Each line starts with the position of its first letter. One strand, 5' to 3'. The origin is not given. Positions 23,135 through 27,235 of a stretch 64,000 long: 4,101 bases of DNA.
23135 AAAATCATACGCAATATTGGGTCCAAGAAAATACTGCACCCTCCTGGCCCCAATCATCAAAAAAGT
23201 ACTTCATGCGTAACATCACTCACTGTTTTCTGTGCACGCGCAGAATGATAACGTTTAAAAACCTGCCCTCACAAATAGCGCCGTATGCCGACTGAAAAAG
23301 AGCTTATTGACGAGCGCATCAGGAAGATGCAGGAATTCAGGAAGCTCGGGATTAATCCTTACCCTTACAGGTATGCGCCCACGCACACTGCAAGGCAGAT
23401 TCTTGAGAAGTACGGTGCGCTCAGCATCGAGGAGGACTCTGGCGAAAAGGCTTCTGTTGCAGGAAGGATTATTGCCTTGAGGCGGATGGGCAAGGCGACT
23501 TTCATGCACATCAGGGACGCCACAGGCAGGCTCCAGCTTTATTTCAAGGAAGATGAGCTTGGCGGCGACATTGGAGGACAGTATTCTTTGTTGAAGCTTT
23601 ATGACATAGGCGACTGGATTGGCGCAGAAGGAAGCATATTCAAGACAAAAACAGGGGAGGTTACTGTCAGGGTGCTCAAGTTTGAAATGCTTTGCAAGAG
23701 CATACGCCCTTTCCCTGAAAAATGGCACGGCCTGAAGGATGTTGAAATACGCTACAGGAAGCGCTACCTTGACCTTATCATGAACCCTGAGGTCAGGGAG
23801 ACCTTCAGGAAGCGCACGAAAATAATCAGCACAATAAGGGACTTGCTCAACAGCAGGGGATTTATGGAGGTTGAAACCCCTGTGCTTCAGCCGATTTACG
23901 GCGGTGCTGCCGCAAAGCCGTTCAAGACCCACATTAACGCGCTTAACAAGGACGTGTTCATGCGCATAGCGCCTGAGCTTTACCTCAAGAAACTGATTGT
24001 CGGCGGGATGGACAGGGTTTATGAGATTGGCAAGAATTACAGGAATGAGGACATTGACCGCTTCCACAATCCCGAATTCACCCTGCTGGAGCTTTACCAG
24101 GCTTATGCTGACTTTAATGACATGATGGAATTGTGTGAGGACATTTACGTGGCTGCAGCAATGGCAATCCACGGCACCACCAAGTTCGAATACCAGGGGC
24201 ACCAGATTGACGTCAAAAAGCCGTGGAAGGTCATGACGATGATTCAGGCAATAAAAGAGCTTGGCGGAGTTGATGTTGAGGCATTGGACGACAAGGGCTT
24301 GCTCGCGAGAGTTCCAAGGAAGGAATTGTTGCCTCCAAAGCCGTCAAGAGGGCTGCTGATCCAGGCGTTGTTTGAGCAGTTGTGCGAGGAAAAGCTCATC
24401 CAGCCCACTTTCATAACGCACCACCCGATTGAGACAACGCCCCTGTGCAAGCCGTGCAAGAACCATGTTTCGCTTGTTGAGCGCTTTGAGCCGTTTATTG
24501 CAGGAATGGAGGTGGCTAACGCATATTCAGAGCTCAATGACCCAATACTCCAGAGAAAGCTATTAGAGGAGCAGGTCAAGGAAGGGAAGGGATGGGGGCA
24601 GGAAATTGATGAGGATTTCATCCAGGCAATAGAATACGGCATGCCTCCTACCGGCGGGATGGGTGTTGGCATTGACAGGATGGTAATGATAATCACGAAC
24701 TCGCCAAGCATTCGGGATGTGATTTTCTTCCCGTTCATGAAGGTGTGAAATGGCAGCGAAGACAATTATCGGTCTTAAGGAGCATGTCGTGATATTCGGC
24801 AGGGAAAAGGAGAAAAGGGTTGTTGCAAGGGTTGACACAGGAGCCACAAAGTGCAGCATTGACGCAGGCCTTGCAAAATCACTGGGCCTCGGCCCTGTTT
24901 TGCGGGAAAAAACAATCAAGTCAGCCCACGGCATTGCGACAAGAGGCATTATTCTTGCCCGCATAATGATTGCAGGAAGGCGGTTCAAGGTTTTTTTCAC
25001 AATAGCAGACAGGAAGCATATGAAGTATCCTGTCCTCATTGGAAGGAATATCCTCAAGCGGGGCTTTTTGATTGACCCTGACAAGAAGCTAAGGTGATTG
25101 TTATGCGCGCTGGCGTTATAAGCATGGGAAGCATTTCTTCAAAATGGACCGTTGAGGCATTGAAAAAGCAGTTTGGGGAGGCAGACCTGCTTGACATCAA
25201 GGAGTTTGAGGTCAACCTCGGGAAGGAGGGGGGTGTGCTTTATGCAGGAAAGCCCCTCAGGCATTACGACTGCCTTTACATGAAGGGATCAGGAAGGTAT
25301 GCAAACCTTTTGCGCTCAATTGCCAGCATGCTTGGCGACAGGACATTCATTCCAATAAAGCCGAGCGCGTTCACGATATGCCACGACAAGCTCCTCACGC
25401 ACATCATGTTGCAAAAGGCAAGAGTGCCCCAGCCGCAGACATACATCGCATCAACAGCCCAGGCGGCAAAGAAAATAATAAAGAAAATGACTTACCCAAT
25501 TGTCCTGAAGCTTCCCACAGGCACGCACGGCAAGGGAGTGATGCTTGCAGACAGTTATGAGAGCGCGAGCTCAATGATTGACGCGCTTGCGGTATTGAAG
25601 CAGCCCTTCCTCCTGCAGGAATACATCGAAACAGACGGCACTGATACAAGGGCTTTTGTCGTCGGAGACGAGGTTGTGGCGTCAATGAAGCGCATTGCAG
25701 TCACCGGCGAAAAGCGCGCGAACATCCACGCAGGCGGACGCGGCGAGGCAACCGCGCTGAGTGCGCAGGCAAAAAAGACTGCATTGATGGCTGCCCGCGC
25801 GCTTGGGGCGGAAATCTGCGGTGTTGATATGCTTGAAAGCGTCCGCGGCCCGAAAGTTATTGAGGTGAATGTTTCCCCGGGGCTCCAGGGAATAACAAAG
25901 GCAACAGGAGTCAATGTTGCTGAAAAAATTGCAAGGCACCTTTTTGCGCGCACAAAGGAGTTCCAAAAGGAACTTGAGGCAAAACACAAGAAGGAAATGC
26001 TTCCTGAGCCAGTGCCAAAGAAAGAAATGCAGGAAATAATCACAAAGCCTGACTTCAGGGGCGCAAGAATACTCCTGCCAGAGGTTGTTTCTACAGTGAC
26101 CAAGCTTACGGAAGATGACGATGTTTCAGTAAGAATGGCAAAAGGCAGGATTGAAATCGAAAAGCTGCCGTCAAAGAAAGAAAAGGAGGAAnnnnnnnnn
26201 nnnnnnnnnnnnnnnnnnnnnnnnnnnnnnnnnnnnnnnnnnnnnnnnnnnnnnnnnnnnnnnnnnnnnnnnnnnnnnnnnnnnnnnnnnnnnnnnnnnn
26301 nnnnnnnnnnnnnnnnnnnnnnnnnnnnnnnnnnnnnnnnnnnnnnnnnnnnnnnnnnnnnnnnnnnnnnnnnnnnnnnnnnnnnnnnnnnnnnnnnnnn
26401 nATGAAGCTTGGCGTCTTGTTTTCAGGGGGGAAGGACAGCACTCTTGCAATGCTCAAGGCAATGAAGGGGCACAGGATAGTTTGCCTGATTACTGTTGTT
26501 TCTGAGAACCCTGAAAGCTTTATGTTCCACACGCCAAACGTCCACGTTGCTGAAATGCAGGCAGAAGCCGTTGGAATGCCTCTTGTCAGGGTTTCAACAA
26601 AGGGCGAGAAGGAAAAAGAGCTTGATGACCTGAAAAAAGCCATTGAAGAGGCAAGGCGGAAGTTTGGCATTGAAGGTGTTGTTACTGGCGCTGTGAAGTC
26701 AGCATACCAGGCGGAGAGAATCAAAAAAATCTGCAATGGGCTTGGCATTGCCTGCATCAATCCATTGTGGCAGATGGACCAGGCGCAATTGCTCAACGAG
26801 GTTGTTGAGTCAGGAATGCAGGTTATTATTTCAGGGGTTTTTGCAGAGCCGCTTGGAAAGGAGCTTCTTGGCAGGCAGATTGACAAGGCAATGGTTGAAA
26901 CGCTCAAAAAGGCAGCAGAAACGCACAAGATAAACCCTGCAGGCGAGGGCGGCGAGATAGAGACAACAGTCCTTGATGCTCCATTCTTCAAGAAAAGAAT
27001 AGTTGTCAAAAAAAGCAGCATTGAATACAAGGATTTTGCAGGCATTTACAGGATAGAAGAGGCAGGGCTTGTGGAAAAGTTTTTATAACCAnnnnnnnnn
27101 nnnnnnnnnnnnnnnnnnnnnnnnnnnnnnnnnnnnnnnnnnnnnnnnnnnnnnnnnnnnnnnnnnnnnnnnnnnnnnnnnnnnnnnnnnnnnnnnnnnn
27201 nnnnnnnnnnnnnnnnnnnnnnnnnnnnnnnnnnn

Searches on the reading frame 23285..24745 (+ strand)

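Call 82: search_protein_families(library=pfam, proteins=[window:23285-24745:+], max_evalue=0.00001)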
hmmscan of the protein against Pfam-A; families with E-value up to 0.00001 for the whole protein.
window:23285-24745:+ (487 aa): 2 families
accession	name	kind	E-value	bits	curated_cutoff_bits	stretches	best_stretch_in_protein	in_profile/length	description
PF00152.25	tRNA-synt_2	-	5.1e-90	302.1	25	1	153-485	2-307/308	tRNA synthetases class II (D, K and N)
PF01336.31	tRNA_anti-codon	-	3.2e-14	53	27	1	57-136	2-75/75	OB-fold nucleic acid binding domain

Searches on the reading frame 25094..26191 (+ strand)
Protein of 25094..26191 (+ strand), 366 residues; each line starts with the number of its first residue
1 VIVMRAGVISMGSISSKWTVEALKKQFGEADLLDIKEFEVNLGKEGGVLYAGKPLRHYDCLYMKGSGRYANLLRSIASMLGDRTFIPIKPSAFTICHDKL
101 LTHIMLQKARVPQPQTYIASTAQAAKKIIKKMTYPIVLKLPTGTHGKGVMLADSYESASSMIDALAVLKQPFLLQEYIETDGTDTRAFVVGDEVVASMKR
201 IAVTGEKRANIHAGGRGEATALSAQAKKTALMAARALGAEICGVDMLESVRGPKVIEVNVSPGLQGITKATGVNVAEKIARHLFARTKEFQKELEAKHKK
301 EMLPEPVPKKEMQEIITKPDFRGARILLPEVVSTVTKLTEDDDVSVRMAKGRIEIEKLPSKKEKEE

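Call 82: search_protein_families(library=pfam, proteins=[window:25094-26191:+], max_evalue=0.00001)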
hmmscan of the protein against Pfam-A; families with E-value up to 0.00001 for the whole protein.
window:25094-26191:+ (366 aa): 4 families
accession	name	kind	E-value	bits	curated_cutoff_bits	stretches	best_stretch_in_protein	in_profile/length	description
PF08443.16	RimK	-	2.3e-48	164.7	21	1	97-282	2-187/188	RimK-like ATP-grasp domain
PF02955.21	GSH-S_ATP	-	1.6e-16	60.7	23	1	113-263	12-166/175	Prokaryotic glutathione synthetase, ATP-grasp domain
PF02655.19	ATP-grasp_3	-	5.7e-09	36.7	23.2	1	96-259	1-154/160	ATP-grasp domain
PF14397.11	ATPgrasp_ST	-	7.2e-07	29.1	31.4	0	91-182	14-124/278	Sugar-transfer associated ATP-grasp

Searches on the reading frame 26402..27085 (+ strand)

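Call 83: search_protein_families(library=pfam, proteins=[window:26402-27085:+], max_evalue=0.00001)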
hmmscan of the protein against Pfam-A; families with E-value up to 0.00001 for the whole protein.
window:26402-27085:+ (228 aa): 1 family
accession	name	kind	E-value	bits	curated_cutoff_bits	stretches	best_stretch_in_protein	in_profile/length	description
PF01902.24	Diphthami_syn_2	-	2.2e-72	243.6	23.2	1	1-221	1-217/219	Diphthamide synthase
